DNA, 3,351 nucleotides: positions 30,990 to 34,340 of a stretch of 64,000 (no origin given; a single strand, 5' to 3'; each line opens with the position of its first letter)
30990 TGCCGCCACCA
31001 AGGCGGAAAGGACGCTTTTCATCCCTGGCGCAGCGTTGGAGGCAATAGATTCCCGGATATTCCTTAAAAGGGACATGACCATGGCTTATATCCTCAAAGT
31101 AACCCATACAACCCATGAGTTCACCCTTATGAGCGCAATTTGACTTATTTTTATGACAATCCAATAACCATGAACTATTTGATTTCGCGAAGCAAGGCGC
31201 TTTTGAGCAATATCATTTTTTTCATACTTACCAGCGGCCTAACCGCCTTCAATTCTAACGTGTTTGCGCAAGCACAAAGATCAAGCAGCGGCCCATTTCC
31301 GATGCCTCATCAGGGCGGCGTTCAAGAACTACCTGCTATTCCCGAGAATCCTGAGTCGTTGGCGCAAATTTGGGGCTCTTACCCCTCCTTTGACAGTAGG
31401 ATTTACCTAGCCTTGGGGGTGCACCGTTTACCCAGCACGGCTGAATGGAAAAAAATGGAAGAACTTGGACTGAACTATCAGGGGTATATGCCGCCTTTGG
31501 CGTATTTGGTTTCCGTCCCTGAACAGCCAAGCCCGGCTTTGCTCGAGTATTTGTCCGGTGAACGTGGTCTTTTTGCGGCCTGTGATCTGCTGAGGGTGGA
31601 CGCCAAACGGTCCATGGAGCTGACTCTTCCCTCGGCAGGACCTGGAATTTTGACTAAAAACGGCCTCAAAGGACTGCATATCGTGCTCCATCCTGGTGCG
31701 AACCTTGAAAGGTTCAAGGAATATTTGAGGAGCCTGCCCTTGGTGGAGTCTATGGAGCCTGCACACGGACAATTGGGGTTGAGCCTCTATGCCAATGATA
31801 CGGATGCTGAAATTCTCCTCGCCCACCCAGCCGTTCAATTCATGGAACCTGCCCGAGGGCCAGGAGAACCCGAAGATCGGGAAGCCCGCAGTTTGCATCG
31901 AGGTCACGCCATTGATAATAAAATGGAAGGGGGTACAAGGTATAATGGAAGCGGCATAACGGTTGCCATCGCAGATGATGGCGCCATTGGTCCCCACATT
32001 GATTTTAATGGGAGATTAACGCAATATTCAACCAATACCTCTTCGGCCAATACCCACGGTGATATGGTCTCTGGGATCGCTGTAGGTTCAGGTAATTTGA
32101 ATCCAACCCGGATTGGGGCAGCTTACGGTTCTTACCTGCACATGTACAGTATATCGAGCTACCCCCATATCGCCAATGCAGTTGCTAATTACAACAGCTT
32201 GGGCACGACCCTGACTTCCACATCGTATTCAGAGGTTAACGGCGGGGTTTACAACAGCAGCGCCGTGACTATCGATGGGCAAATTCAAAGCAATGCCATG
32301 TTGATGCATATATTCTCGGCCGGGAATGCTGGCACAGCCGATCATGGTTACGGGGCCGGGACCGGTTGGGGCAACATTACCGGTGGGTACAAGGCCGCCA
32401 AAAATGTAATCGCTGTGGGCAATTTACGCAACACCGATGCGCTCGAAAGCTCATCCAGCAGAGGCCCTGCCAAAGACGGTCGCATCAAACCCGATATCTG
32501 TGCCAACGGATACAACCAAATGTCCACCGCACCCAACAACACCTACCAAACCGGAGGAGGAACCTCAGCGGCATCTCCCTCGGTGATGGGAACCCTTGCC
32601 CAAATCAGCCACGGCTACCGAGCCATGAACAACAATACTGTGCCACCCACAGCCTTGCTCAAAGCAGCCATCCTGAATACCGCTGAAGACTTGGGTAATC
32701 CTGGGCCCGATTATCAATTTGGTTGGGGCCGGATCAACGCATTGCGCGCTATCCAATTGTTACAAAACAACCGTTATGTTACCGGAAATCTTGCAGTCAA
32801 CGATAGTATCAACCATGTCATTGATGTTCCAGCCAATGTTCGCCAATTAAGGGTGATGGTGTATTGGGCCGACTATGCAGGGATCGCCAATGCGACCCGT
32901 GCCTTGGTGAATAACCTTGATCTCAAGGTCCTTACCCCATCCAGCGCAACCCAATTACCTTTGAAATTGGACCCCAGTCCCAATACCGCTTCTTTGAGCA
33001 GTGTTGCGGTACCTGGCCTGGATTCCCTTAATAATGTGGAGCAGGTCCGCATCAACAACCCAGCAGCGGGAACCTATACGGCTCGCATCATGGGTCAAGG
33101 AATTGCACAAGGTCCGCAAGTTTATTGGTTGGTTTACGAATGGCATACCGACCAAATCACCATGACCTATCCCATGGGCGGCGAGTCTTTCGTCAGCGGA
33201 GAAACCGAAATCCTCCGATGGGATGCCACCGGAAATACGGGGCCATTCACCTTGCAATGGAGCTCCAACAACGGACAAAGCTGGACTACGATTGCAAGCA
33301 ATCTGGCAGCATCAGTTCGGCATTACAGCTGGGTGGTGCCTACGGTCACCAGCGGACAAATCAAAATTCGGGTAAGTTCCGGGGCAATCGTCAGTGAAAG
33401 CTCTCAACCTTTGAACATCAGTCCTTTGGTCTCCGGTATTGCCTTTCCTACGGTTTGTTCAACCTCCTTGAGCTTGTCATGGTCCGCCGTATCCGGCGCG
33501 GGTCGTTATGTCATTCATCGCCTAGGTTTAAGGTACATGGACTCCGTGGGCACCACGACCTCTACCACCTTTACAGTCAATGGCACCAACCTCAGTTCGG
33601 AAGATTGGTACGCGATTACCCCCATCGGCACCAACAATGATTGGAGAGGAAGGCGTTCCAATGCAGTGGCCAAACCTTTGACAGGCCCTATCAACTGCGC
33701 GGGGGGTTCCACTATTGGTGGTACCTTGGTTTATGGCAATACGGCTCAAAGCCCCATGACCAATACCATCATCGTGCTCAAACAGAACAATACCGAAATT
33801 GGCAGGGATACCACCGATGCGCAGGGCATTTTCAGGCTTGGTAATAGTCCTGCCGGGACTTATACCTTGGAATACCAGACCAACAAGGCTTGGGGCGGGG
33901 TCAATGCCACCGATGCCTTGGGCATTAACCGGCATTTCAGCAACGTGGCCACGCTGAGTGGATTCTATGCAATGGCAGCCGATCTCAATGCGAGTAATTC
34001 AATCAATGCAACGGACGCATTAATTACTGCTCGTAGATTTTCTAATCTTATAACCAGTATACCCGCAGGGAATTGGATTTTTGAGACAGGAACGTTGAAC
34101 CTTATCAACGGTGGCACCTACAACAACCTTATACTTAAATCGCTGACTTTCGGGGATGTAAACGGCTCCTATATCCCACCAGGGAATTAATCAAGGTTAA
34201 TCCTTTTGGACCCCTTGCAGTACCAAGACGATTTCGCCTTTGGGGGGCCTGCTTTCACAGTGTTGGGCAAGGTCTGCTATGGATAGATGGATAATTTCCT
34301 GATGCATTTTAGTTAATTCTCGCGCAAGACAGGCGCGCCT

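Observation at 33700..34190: Same C-terminal CarboxypepD_reg-like + dockerin-like module on the S8 subtilase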

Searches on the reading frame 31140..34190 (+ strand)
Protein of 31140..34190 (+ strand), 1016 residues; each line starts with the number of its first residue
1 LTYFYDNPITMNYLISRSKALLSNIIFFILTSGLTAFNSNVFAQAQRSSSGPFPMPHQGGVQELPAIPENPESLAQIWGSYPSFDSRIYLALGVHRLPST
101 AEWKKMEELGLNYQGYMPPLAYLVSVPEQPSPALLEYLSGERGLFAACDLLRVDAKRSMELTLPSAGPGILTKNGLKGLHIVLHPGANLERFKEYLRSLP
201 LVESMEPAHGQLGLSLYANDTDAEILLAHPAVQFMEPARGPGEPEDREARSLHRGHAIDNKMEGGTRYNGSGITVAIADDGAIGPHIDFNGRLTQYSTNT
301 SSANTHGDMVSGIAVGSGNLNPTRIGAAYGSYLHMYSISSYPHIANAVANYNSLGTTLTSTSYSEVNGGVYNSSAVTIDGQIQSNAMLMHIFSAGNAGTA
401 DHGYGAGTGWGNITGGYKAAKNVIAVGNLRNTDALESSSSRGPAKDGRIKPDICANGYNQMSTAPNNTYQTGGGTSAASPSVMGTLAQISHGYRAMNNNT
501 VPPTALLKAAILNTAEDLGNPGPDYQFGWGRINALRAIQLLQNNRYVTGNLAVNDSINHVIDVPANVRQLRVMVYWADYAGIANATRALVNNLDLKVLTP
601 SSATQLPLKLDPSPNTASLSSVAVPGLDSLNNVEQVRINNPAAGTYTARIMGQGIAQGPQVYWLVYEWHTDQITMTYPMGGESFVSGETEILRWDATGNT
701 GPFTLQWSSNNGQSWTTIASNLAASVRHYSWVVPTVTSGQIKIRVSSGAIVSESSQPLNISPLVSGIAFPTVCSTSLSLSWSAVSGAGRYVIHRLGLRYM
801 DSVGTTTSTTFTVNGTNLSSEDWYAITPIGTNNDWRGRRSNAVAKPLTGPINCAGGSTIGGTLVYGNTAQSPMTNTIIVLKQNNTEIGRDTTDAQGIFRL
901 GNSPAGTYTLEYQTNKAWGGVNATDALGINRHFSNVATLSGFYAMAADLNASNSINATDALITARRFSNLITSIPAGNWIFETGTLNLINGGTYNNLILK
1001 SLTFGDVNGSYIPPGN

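Call 5: search_protein_families(library=pfam, proteins=[window:31140-34190:+], max_evalue=0.1)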
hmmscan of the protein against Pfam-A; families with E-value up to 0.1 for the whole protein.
window:31140-34190:+ (1016 aa): 6 families
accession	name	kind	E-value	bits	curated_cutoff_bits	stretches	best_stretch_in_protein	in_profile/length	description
PF00082.27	Peptidase_S8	-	2.1e-31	109.7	21.8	1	270-530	1-288/288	Subtilase family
PF00404.24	Dockerin_1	-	2.8e-05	24.7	22.9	1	919-966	8-55/57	Dockerin type I domain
PF13620.12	CarboxypepD_reg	-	0.00019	22.2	32.3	1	859-913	2-55/82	Carboxypeptidase regulatory-like domain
PF04151.21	PPC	-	0.011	17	25.9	1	562-650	8-68/70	Bacterial pre-peptidase C-terminal domain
PF13715.12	CarbopepD_reg_2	-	0.02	15.3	32.2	1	868-913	9-51/88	CarboxypepD_reg-like domain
PF17210.9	SdrD_B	-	0.035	14.8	29.7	1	874-931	25-81/112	SdrD B-like domain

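Call 6: search_protein_families(library=ncbifam, proteins=[window:31140-34190:+], max_evalue=0.1)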
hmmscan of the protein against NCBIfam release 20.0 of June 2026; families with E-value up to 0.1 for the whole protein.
window:31140-34190:+ (1016 aa): 4 families
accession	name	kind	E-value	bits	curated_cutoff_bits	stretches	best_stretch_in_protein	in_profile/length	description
NF040808.2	CspC_non_triad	exception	1.5e-11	43.4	675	1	417-490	424-498/556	bile acid germinant receptor pseudoprotease CspC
NF040809.1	germ_prot_CspBA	exception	9.4e-10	36.8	1250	1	420-489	974-1044/1099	bifunctional germination protease/germinant receptor pseudoprotease CspBA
NF040553.1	SGO_0316_fam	subfamily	0.00067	17.4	1400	1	432-491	650-709/1486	SGO_0316/SGO_0317 family LPXTG-anchored serine peptidase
NF058648.1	ECF_sub_HI1622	equivalog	0.022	14.8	100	1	855-913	23-81/180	NikL family nickel/cobalt ECF transporter subunit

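Call 37: find_encoding_contigs(protein=window:31170-34190:+, flank=10000, max_places=4)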
Protein window:31170-34190:+ (1006 aa): 5 contigs read that carry it; 3 places shown.
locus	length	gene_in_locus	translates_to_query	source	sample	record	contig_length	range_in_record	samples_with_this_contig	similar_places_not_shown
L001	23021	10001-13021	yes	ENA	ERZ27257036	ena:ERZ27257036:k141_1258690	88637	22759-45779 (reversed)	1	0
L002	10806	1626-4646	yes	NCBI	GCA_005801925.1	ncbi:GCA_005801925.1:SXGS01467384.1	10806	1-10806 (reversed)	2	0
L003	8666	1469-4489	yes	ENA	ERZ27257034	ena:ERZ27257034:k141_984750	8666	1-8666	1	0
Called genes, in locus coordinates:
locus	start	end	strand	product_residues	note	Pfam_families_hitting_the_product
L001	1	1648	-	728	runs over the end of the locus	PF12437:GSIII_N, PF00120:Gln-synt_C, PF18318:Gln-synt_C-ter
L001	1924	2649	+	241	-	-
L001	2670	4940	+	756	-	PF18072:FGAR-AT_linker, PF00586:AIRS, PF02769:AIRS_C, PF00586:AIRS, PF02769:AIRS_C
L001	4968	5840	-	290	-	PF02749:QRPTase_N, PF01729:QRPTase_C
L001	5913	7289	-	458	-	PF01546:Peptidase_M20, PF07687:M20_dimer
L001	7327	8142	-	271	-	PF00459:Inositol_P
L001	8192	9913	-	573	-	PF20154:LNT_N, PF00795:CN_hydrolase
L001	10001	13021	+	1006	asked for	PF00082:Peptidase_S8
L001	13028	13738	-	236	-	PF00590:TP_methylase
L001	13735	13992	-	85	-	PF02700:PurS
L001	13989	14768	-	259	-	PF01066:CDP-OH_P_transf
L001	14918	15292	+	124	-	PF03061:4HBT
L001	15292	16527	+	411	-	PF00425:Chorismate_bind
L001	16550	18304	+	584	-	PF02776:TPP_enzyme_N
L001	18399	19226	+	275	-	PF00378:ECH_1, PF16113:ECH_2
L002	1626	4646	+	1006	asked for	PF00082:Peptidase_S8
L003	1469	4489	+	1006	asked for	PF00082:Peptidase_S8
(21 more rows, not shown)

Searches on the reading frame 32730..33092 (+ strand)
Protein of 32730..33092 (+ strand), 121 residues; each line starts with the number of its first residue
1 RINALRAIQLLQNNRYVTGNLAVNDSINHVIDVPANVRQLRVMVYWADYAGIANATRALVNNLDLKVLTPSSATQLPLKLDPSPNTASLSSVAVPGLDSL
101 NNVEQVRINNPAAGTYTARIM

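Call 75: search_protein_families(library=pfam, proteins=[window:32730-33092:+], max_evalue=10)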
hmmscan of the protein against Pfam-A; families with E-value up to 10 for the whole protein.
window:32730-33092:+ (121 aa): 1 family
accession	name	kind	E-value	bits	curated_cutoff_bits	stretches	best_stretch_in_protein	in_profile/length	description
PF04151.21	PPC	-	8.3e-05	23.8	25.9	1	31-119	7-67/70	Bacterial pre-peptidase C-terminal domain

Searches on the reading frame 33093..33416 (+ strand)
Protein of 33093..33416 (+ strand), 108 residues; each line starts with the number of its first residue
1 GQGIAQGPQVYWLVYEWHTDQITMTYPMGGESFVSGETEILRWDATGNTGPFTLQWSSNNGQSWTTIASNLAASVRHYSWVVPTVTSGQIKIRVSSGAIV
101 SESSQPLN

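Call 75: search_protein_families(library=pfam, proteins=[window:33093-33416:+], max_evalue=10)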
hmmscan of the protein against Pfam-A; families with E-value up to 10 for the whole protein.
window:33093-33416:+ (108 aa): 5 families
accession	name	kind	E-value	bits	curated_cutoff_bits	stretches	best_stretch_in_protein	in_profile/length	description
PF10342.15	Kre9_KNH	-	0.0015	19.7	24.6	1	27-92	2-75/94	Kre9/KNH-like N-terminal Ig-like domain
PF17957.7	Big_7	-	0.011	16.8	24.1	1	22-94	3-70/70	Bacterial Ig domain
PF10092.14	DUF2330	-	0.13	11.9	24.7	1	59-92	30-63/279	Uncharacterized protein conserved in bacteria (DUF2330)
PF13573.12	SprB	-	0.56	10.3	28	1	45-60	21-36/37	SprB repeat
PF02012.26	BNR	-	1.1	9.9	27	1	55-65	1-11/12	BNR/Asp-box repeat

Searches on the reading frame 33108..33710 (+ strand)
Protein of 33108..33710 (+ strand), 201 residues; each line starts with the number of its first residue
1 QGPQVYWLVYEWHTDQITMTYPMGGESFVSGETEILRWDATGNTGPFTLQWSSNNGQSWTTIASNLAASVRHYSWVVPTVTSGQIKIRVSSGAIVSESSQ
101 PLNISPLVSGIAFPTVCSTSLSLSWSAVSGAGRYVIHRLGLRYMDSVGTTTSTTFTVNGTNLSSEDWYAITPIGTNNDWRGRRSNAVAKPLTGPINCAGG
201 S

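Call 53: search_solved_structures(query=window:33108-33710:+, max_evalue=10)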
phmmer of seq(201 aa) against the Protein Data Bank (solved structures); distinct sequences matched with E-value up to 10: 4.
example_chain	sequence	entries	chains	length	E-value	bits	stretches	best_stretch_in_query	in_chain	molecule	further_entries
3mpc_A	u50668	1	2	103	0.04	16.9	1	29-92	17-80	Fn3-like protein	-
2ibb_A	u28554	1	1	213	0.51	13.3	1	37-162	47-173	CG9211-PA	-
2ibg_A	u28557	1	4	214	0.52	13.3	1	37-162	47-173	CG9211-PA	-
7c9j_A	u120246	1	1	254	2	11.3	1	6-55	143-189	Protein-glutamine gamma-glutamyltransferase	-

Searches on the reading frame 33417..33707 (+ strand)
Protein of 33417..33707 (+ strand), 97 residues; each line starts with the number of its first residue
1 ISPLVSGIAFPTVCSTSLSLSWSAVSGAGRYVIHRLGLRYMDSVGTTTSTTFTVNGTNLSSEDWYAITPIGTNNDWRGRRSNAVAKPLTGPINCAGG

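Call 75: search_protein_families(library=pfam, proteins=[window:33417-33707:+], max_evalue=10)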
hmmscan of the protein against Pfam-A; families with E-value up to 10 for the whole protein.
window:33417-33707:+ (97 aa): 1 family
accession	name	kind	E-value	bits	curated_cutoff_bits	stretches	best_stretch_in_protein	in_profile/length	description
PF00041.27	fn3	-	0.012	16.3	25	1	9-83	7-80/84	Fibronectin type III domain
